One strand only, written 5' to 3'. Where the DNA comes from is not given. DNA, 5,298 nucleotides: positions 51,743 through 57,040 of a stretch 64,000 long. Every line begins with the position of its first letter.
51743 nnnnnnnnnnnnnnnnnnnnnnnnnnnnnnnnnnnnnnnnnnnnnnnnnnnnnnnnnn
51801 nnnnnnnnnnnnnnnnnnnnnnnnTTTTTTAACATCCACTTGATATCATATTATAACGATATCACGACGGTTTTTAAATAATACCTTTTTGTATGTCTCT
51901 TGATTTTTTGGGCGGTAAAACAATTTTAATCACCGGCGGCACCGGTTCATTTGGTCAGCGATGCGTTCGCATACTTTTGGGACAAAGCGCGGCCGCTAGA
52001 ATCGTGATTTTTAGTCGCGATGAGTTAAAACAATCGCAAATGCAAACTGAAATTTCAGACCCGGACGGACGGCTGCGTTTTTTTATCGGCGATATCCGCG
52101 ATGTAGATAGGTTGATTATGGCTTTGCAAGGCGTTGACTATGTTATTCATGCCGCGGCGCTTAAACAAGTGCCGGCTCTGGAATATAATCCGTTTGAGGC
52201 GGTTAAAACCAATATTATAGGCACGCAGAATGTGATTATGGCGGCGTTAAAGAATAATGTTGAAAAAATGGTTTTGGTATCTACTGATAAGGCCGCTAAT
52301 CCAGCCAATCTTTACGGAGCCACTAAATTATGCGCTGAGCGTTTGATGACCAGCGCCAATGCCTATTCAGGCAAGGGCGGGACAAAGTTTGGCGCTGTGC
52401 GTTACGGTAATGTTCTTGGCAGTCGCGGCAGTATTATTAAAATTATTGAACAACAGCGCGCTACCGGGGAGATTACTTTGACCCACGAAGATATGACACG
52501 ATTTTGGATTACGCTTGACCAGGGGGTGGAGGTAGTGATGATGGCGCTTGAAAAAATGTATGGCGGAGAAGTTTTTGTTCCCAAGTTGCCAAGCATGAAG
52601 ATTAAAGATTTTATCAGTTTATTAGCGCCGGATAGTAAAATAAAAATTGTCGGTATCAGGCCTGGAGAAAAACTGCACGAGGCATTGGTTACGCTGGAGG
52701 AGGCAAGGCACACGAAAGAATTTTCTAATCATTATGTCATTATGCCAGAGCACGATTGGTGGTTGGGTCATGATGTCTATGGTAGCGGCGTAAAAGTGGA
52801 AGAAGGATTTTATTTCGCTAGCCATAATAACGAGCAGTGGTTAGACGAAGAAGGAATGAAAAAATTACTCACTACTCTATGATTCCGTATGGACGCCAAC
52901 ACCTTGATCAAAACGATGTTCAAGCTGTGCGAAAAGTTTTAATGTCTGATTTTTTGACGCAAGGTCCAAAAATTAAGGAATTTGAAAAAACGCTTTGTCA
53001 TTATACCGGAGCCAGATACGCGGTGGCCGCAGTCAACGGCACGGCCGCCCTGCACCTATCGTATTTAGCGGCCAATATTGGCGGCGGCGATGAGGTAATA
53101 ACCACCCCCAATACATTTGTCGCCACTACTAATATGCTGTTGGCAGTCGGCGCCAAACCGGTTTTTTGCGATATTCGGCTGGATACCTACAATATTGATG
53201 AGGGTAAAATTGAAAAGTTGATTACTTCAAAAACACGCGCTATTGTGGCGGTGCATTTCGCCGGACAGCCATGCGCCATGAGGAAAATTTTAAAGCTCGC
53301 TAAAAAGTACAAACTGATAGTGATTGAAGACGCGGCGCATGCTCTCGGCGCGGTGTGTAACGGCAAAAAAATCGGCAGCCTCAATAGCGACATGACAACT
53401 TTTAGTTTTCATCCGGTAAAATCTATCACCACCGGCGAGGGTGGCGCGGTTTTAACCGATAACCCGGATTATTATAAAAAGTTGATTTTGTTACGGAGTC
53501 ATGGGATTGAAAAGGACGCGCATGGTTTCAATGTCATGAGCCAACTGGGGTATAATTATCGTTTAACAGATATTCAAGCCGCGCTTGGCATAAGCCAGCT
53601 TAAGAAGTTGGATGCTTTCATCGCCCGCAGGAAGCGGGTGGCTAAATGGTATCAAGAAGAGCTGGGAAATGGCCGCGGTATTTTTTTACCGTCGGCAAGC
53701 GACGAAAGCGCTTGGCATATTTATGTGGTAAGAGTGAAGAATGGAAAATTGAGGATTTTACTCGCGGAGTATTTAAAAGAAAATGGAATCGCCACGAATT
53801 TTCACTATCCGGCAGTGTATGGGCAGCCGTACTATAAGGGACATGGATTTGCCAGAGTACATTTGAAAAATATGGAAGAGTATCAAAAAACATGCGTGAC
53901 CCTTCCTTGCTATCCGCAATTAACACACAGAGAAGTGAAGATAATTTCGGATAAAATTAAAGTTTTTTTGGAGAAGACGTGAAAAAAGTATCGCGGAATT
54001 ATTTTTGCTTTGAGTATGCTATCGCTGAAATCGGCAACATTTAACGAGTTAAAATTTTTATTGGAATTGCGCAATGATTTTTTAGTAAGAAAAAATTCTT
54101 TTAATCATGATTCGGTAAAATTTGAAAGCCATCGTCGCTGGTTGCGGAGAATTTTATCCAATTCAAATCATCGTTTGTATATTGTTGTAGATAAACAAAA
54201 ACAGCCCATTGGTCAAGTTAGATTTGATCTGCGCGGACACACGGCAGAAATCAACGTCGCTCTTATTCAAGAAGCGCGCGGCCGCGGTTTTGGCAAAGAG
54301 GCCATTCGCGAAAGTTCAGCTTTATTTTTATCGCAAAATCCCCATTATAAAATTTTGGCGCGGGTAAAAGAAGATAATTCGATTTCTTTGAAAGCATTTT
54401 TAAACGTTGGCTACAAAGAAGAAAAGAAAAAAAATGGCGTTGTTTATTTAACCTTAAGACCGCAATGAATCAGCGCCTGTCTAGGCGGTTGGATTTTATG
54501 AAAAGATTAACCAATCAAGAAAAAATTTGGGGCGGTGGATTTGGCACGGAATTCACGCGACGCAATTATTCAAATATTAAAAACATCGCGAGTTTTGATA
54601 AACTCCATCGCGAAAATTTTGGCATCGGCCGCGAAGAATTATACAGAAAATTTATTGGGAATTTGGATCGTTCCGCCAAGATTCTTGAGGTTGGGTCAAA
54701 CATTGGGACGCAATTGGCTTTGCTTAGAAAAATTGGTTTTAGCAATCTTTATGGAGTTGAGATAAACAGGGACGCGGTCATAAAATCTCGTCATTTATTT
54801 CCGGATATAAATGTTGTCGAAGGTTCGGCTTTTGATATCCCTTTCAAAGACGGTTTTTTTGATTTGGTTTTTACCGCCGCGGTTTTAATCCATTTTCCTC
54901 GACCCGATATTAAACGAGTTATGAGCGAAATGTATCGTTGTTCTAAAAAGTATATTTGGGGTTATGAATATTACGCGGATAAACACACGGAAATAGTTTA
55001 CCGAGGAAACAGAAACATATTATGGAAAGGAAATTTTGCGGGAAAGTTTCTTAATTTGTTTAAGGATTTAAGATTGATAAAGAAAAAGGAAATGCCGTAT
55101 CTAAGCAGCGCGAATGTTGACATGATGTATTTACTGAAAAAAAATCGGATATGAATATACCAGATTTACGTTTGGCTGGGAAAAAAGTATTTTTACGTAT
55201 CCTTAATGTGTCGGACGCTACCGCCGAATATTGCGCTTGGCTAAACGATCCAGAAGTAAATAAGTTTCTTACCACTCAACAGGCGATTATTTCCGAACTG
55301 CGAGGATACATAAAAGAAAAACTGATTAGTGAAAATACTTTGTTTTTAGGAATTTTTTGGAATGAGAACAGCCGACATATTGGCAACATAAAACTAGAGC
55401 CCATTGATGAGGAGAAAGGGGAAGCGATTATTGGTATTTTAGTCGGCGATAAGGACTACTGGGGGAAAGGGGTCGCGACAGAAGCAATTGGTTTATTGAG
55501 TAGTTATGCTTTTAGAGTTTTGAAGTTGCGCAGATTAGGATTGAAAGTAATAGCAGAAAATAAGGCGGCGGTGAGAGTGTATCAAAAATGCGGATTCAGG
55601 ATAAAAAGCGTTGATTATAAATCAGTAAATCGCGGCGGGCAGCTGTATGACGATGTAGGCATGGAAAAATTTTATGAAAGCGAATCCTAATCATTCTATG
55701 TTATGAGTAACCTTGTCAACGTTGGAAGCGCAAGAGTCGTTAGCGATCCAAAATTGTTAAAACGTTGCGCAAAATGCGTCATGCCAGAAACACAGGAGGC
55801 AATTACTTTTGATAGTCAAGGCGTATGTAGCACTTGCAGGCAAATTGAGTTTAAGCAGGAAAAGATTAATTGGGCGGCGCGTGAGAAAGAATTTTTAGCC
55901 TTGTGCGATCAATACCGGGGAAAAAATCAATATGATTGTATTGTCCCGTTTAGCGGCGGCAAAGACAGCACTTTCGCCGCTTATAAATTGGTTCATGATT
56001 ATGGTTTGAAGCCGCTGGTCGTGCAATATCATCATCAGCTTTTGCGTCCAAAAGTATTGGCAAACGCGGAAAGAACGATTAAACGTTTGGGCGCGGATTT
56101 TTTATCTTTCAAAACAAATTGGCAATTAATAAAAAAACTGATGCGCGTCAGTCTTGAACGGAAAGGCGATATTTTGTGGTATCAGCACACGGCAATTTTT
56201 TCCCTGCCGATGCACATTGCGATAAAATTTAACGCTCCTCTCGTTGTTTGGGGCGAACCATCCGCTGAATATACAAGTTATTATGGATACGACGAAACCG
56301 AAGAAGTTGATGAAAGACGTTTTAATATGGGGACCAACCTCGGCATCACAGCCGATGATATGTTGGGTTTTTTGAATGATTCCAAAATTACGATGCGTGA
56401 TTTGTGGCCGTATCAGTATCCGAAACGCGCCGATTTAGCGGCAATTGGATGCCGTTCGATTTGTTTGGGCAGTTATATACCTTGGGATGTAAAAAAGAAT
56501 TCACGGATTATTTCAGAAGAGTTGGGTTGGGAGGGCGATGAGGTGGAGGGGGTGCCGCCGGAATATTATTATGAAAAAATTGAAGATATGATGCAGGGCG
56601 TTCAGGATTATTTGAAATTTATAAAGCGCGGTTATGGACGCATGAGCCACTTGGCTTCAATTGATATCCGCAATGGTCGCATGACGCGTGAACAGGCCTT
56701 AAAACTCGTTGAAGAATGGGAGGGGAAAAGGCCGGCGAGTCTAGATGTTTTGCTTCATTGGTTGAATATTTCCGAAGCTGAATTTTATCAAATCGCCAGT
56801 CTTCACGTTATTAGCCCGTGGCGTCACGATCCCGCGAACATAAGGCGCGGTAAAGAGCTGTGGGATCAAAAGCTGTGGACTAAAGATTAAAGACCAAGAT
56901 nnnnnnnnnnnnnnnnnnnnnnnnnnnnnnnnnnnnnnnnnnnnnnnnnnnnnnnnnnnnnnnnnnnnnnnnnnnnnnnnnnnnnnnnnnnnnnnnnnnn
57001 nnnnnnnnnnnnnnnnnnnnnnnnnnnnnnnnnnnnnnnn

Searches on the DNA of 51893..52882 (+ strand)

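Call 79: search_dna_similar(query=window:51893-52882:+, collection=ecoli_genomes, mode=distant, max_rows=12, max_evalue=0.001)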
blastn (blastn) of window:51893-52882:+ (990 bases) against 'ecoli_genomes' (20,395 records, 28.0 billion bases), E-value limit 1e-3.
Records with a match: 6; places in all: 6; records where one place covers at least 80% of the query: 0.
Genomes with a match: 6 of 5426; with a place that covers at least 80% of the query: 0. Places per genome that has any: lowest 1, median 1, highest 1. On chromosomes: 6 places; on plasmids: 0.
Best place of each record, by identity: 60-80% 6.
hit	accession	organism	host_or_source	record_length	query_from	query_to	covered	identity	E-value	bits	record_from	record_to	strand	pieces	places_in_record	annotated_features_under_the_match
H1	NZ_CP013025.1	Escherichia coli strain 2009C-3133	Homo sapiens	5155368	229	401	17%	67.6%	1e-5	61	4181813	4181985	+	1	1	polysaccharide biosynthesis protein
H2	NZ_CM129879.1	Escherichia coli strain MN06021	seawater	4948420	229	401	17%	67.6%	1e-5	61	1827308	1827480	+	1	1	polysaccharide biosynthesis protein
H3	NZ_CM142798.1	Escherichia coli strain GPEC996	chicken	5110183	229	401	17%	67.6%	1e-5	61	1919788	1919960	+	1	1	polysaccharide biosynthesis protein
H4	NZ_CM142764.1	Escherichia coli strain GPEC60-33-648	chicken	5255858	229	401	17%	67.6%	1e-5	61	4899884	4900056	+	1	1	polysaccharide biosynthesis protein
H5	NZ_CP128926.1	Escherichia coli strain TUM9812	missing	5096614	229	341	11%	70.8%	6e-4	56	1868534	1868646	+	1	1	polysaccharide biosynthesis protein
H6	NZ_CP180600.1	Escherichia coli strain PS2Canimalfeces12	Pig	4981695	229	341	11%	70.8%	6e-4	56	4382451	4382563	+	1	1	polysaccharide biosynthesis protein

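Call 80: get_annotated_region(hit=H1, flank=12000)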
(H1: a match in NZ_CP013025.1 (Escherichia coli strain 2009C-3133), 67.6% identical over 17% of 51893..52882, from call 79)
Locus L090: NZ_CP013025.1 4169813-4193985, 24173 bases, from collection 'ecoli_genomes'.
description: Escherichia coli strain 2009C-3133 chromosome, complete genome
organism: Escherichia coli strain 2009C-3133 (NCBI taxid 562)
replicon: chromosome; assembly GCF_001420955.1
host: Homo sapiens; source: stool; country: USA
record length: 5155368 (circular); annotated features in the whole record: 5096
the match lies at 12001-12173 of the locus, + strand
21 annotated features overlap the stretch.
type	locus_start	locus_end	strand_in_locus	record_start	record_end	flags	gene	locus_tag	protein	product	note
CDS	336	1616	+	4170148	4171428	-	wcaK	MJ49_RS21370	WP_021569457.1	colanic acid biosynthesis pyruvyl transferase WcaK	-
CDS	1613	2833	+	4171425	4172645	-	wcaL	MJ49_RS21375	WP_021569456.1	colanic acid biosynthesis glycosyltransferase WcaL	-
CDS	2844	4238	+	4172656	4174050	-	wcaM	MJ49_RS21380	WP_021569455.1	colanic acid biosynthesis protein WcaM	-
CDS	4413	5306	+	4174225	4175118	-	galF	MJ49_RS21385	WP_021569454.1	UTP--glucose-1-phosphate uridylyltransferase GalF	-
CDS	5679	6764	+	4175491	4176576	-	rfbB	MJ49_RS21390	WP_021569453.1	dTDP-glucose 4,6-dehydratase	-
CDS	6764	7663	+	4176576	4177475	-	rfbD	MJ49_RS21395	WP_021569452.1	dTDP-4-dehydrorhamnose reductase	-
CDS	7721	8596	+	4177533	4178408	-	rfbA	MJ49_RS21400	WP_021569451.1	glucose-1-phosphate thymidylyltransferase RfbA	-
CDS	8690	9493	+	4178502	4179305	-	-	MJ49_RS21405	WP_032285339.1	formyltransferase family protein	-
CDS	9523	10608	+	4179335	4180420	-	-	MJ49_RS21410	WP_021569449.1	DegT/DnrJ/EryC1/StrS family aminotransferase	-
CDS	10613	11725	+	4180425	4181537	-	-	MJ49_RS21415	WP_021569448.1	DegT/DnrJ/EryC1/StrS family aminotransferase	-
CDS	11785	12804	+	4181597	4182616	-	-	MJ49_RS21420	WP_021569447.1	polysaccharide biosynthesis protein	-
CDS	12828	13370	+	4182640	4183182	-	rfbC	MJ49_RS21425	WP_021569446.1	dTDP-4-dehydrorhamnose 3,5-epimerase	-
CDS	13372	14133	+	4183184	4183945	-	-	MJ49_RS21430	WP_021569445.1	glycosyltransferase family protein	-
CDS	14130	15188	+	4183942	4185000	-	-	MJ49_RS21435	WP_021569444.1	glycosyltransferase family 4 protein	-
CDS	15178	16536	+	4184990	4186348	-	-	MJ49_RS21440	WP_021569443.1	mannose-1-phosphate guanylyltransferase/mannose-6-phosphate isomerase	-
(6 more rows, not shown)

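Call 81: get_annotated_region(hit=H5, flank=12000)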
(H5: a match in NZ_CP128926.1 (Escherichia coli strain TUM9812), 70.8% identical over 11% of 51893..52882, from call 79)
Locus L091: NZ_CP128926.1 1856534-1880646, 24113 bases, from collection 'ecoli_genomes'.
description: Escherichia coli strain TUM9812 chromosome, complete genome
organism: Escherichia coli strain TUM9812 (NCBI taxid 562)
replicon: chromosome; assembly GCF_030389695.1
host: missing; source: missing; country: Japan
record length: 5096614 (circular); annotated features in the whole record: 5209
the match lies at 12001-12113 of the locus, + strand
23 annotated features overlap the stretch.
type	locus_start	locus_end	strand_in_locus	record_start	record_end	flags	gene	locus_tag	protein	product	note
CDS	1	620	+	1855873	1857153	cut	wcaK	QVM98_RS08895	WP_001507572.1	colanic acid biosynthesis pyruvyl transferase WcaK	-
CDS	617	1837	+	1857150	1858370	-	wcaL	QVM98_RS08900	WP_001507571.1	colanic acid biosynthesis glycosyltransferase WcaL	-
CDS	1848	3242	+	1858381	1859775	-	wcaM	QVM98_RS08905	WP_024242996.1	colanic acid biosynthesis protein WcaM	-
CDS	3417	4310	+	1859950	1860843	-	galF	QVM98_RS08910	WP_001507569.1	UTP--glucose-1-phosphate uridylyltransferase GalF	-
CDS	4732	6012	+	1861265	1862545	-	tviB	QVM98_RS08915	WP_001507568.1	Vi polysaccharide biosynthesis UDP-N-acetylglucosamine C-6 dehydrogenase TviB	-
CDS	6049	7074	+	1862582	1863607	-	-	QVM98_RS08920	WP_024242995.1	NAD-dependent epimerase/dehydratase family protein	-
CDS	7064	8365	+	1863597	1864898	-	wzx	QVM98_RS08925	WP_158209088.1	O98 family O-antigen flippase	-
CDS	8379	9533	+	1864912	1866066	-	wzy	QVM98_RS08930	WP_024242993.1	O98 family O-antigen polymerase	-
CDS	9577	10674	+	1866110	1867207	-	-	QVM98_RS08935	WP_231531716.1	glycosyl transferase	-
CDS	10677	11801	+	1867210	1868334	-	-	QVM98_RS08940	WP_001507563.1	glycosyltransferase family 4 protein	-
CDS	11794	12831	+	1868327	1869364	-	-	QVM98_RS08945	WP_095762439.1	polysaccharide biosynthesis protein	-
CDS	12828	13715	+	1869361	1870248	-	-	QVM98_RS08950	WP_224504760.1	dTDP-4-dehydrorhamnose reductase family protein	-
CDS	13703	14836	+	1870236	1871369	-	wecB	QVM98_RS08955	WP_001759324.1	non-hydrolyzing UDP-N-acetylglucosamine 2-epimerase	-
CDS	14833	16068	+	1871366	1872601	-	-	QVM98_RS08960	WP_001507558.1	glycosyltransferase family 4 protein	-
CDS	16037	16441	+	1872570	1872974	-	-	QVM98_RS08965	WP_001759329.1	WbuC family cupin fold metalloprotein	-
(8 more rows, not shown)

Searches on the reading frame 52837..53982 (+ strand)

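Call 9: search_protein_families(library=ncbifam, proteins=[window:52837-53982:+], max_evalue=0.00001)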
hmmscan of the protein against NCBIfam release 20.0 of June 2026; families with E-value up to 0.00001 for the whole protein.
window:52837-53982:+ (381 aa): 11 families
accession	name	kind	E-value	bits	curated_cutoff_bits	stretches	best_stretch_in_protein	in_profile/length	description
TIGR03588.1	PseC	equivalog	3.8e-132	440.8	423.5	1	15-375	1-377/380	UDP-4-amino-4,6-dideoxy-N-acetyl-beta-L-altrosamine transaminase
NF008658.2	PRK11658.1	equivalog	1.1e-86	290.8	631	1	15-376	4-375/379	UDP-4-amino-4-deoxy-L-arabinose aminotransferase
TIGR04181.1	NHT_00031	hypoth_equivalog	1.5e-75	254.3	420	1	22-358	7-358/359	LegC family aminotransferase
NF008687.0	PRK11706.1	equivalog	3.2e-71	240.1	375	1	15-377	1-373/375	dTDP-4-amino-4,6-dideoxygalactose transaminase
NF011936.0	PRK15407.1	equivalog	1.8e-62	211.4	423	2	8-223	29-251/440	lipopolysaccharide biosynthesis protein RfbH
TIGR02379.1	ECA_wecE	subfamily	1.5e-58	198.4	434.85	1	15-375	1-372/376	dTDP-4-amino-4,6-dideoxy-D-glucose transaminase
TIGR04427.1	PLP_DesI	equivalog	1.9e-58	198.4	650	1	31-377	38-382/390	dTDP-4-dehydro-6-deoxyglucose aminotransferase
NF004975.0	PRK06348.1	equivalog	9.4e-08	31.4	549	1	46-166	75-202/384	pyridoxal phosphate-dependent aminotransferase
NF005816.0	PRK07682.1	equivalog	1.6e-07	30.3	620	1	56-169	87-206/390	aminotransferase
NF041364.1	GntC_guanitoxin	equivalog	6.2e-06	25.3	415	0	66-167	66-175/356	guanitoxin biosynthesis PLP-dependent (S)-gamma-hydroxy-L-arginine cyclodehydratase GntC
NF041091.1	asp_aminotase_Arch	equivalog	8.1e-06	24.9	550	0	66-166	93-200/376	aspartate aminotransferase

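Call 10: search_protein_families(library=pfam, proteins=[window:52837-53982:+], max_evalue=0.0001)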
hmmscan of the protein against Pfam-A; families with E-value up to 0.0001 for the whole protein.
window:52837-53982:+ (381 aa): 4 families
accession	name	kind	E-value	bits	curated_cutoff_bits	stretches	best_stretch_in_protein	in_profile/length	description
PF01041.23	DegT_DnrJ_EryC1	-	3.9e-121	405.1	19.8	1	23-374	3-359/360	DegT/DnrJ/EryC1/StrS aminotransferase family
PF01053.26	Cys_Met_Meta_PP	-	2.1e-07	30.3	27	1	43-177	51-185/381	Cys/Met metabolism PLP-dependent enzyme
PF01212.27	Beta_elim_lyase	-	5.6e-06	26.3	27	1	43-281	31-270/288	Beta-eliminating lyase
PF00155.27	Aminotran_1_2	-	1.7e-05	24.6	19.7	1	42-172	39-192/361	Aminotransferase class I and II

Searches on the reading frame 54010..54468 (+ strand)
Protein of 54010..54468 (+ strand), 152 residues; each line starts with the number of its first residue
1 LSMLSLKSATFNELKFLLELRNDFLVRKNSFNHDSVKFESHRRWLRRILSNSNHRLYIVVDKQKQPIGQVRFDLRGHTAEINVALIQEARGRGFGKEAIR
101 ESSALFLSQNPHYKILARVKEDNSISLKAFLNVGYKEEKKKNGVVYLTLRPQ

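Call 9: search_protein_families(library=ncbifam, proteins=[window:54010-54468:+], max_evalue=0.00001)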
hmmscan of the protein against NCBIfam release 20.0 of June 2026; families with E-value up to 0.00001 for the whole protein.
window:54010-54468:+ (152 aa): 1 family
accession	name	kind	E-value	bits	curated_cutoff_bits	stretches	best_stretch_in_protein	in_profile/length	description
TIGR03585.1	PseH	equivalog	4.5e-10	39.8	93.1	1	10-141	7-139/156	UDP-4-amino-4,6-dideoxy-N-acetyl-beta-L-altrosamine N-acetyltransferase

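Call 10: search_protein_families(library=pfam, proteins=[window:54010-54468:+], max_evalue=0.0001)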
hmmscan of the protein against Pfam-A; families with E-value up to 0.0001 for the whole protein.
window:54010-54468:+ (152 aa): 2 families
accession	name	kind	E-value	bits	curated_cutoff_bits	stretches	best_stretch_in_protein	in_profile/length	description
PF13302.13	Acetyltransf_3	-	6e-10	40.4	25.4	1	15-136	13-138/138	Acetyltransferase (GNAT) domain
PF00583.31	Acetyltransf_1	-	3.4e-07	31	20.7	1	41-135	24-116/116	Acetyltransferase (GNAT) family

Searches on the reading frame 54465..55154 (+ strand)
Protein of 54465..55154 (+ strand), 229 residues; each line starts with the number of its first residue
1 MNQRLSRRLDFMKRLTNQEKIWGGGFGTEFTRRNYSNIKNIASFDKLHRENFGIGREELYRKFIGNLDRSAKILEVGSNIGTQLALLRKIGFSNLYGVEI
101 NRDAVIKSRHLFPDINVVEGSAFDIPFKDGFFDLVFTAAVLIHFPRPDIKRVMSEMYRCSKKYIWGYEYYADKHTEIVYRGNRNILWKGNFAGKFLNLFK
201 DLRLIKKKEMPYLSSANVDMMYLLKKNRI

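Call 9: search_protein_families(library=ncbifam, proteins=[window:54465-55154:+], max_evalue=0.00001)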
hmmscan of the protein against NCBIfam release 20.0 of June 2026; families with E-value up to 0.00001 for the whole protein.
window:54465-55154:+ (229 aa): 5 families
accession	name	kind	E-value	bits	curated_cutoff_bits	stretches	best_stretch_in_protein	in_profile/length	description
TIGR03587.1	Pse_Me-ase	hypoth_equivalog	5.4e-56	189.9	112.05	1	15-226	2-203/204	pseudaminic acid biosynthesis-associated methylase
NF045667.1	MTase_DVU1556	equivalog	3.3e-07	30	155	1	67-159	20-110/213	DVU_1556 family methyltransferase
NF045825.1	FAmtase_mtf2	equivalog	1e-06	28.2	400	1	59-172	47-160/248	fatty-acid O-methyltransferase Mtf2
NF045823.1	PthPhpthDimycoMt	equivalog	1.8e-06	27.3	300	1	60-172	56-168/256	phthiotriol/phenolphthiotriol dimycocerosates methyltransferase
NF041675.1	sarc_dimgly_tmase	equivalog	4.7e-06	26.7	550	1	94-162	96-163/278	sarcosine/dimethylglycine N-methyltransferase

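Call 10: search_protein_families(library=pfam, proteins=[window:54465-55154:+], max_evalue=0.0001)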
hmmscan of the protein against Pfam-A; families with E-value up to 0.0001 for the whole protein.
window:54465-55154:+ (229 aa): 5 families
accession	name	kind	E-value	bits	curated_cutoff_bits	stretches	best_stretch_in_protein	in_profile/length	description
PF08241.18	Methyltransf_11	-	1.6e-14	54.7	21.2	1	74-161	1-88/95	Methyltransferase domain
PF13649.12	Methyltransf_25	-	5.9e-13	49.8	27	1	73-161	1-94/97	Methyltransferase domain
PF13489.12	Methyltransf_23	-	4.8e-08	33.3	27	1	60-162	13-110/164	Methyltransferase domain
PF13847.12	Methyltransf_31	-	2.7e-06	27.6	27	1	69-161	3-102/145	Methyltransferase domain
PF08242.18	Methyltransf_12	-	3.1e-05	25.1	30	1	74-160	1-92/98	Methyltransferase domain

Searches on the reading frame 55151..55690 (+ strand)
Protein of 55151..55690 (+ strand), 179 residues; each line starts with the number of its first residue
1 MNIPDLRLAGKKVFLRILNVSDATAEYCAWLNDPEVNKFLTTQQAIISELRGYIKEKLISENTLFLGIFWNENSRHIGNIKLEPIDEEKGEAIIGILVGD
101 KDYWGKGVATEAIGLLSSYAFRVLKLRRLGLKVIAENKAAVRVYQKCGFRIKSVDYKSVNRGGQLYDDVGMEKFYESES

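Call 9: search_protein_families(library=ncbifam, proteins=[window:55151-55690:+], max_evalue=0.00001)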
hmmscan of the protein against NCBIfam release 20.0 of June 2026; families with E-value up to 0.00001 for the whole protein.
window:55151-55690:+ (179 aa): 6 families
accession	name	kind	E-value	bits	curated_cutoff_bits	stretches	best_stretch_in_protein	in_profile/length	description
TIGR03585.1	PseH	equivalog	9.3e-13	48.5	93.1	1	26-167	13-151/156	UDP-4-amino-4,6-dideoxy-N-acetyl-beta-L-altrosamine N-acetyltransferase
NF011709.0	PRK15130.1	equivalog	4.9e-10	39.5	218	1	72-154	64-145/186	spermidine N1-acetyltransferase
NF000431.1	AAC_6p_Ian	exception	5.3e-09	35.8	400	1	13-172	8-174/190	aminoglycoside N-acetyltransferase AAC(6')-Ian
NF033151.0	AAC_6p_A10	exception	5.4e-07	29.8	400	1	10-153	4-156/178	AAC(6')-I family aminoglycoside 6'-N-acetyltransferase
NF033693.0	AAC_6p_Ie_fam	exception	8.1e-06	26.1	340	0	97-152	101-156/179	AAC(6')-Ie family aminoglycoside N-acetyltransferase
NF007527.0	PRK10140.1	equivalog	9.8e-06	25.5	236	0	94-171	82-158/162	N-acetyltransferase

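Call 10: search_protein_families(library=pfam, proteins=[window:55151-55690:+], max_evalue=0.0001)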
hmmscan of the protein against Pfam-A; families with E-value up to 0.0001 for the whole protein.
window:55151-55690:+ (179 aa): 5 families
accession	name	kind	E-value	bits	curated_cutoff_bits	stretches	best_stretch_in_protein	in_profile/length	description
PF13302.13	Acetyltransf_3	-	1.7e-23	84.3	25.4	1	13-150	2-138/138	Acetyltransferase (GNAT) domain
PF00583.31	Acetyltransf_1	-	2.9e-13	50.5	20.7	1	58-149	28-116/116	Acetyltransferase (GNAT) family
PF13420.13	Acetyltransf_4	-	5.5e-12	46.4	24.3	1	15-168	1-153/155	Acetyltransferase (GNAT) domain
PF13523.12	Acetyltransf_8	-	1.5e-07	31.6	27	1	29-151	11-139/145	Acetyltransferase (GNAT) domain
PF13508.13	Acetyltransf_7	-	9.5e-06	26.3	27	1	71-150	9-83/84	Acetyltransferase (GNAT) domain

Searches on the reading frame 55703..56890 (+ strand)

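Call 9: search_protein_families(library=ncbifam, proteins=[window:55703-56890:+], max_evalue=0.00001)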
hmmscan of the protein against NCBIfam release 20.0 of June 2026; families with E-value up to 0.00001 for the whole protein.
window:55703-56890:+ (395 aa): 1 family
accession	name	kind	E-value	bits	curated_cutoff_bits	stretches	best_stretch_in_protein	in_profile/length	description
TIGR03573.1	WbuX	subfamily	4.4e-107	358.5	203.2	1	20-365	2-343/344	N-acetyl sugar amidotransferase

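Call 10: search_protein_families(library=pfam, proteins=[window:55703-56890:+], max_evalue=0.0001)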
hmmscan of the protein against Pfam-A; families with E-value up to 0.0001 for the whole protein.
window:55703-56890:+ (395 aa): 0 families
